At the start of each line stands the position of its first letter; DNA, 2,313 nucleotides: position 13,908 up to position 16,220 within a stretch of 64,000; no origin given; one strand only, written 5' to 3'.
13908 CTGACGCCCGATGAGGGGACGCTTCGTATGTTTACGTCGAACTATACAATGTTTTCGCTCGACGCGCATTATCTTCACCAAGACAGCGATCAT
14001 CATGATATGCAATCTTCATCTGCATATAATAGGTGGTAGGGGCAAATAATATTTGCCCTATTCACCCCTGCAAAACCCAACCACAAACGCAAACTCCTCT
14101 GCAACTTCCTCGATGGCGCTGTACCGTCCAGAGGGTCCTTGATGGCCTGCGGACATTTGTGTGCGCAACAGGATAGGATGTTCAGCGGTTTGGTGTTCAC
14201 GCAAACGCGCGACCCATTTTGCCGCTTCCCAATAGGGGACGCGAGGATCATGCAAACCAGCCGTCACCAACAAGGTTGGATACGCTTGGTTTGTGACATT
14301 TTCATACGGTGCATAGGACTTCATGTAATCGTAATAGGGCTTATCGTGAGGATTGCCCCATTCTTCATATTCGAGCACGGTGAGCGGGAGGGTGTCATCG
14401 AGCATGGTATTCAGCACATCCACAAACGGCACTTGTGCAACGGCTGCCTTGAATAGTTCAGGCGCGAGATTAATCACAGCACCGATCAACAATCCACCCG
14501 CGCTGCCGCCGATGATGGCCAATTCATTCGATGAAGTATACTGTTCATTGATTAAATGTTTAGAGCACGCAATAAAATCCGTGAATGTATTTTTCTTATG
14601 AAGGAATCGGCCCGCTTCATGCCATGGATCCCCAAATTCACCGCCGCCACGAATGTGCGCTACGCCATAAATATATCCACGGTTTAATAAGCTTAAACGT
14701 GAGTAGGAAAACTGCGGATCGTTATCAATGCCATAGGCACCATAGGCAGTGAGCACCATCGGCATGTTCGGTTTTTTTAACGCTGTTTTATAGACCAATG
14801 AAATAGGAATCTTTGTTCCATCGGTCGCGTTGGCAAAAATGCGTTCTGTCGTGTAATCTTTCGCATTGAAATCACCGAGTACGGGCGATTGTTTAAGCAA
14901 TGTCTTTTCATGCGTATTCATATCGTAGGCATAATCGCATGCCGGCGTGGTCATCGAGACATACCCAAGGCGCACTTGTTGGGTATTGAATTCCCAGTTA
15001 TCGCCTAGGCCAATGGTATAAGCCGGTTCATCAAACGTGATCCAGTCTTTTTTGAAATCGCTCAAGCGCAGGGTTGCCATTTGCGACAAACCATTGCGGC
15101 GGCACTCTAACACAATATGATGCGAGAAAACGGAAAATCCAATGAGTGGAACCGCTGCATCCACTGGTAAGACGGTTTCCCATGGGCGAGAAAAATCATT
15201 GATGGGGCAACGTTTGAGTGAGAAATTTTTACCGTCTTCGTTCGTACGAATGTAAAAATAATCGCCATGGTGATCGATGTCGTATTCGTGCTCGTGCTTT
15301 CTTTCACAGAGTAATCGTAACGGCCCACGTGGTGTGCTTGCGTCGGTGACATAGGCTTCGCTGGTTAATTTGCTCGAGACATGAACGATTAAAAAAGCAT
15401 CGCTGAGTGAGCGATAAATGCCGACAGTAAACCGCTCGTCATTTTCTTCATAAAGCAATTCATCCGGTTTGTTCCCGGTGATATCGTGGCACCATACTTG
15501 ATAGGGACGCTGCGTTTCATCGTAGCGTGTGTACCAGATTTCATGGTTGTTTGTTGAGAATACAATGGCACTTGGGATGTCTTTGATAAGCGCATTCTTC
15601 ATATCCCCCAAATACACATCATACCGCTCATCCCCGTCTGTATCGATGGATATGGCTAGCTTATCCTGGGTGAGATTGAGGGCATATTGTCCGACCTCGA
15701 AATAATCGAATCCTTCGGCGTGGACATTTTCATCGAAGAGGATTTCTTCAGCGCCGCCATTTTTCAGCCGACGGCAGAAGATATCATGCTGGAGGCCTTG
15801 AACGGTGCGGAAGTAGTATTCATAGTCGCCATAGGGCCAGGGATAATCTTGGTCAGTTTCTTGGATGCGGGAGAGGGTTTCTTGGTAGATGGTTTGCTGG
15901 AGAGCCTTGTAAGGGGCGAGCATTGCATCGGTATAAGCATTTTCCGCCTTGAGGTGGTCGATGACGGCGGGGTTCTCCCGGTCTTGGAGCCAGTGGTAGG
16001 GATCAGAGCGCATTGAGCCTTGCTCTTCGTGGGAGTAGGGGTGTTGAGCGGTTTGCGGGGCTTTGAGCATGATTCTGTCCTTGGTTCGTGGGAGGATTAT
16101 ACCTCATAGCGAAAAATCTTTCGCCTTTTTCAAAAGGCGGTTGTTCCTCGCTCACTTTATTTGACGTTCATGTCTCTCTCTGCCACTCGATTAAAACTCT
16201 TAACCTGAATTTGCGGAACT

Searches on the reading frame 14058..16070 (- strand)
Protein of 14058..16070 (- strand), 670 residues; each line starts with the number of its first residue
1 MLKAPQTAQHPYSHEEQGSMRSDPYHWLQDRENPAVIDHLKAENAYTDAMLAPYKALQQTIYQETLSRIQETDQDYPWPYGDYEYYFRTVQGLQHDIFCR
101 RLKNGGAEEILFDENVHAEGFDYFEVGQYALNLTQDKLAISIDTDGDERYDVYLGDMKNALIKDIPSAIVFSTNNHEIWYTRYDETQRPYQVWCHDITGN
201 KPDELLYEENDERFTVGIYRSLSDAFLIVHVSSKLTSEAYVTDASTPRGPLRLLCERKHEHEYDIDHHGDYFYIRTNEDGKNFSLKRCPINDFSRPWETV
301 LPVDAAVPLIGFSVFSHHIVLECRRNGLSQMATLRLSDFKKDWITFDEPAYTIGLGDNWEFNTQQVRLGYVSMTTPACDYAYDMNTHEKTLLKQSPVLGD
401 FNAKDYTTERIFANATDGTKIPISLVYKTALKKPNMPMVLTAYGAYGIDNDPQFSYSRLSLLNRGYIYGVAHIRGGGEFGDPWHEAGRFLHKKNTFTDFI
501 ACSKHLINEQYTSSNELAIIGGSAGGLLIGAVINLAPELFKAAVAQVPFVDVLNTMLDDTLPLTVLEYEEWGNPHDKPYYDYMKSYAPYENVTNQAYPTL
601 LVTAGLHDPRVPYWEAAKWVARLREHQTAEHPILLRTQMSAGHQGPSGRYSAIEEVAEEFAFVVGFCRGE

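Call 51: search_protein_families(library=ncbifam, proteins=[window:14058-16070:-], max_evalue=1e-10)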
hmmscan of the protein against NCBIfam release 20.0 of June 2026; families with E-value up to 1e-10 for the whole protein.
window:14058-16070:- (670 aa): 1 family
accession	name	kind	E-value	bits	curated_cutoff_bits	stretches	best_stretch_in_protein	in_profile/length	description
NF007511.0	PRK10115.1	equivalog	1.2e-174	582.6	1313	1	5-669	3-678/686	oligopeptidase B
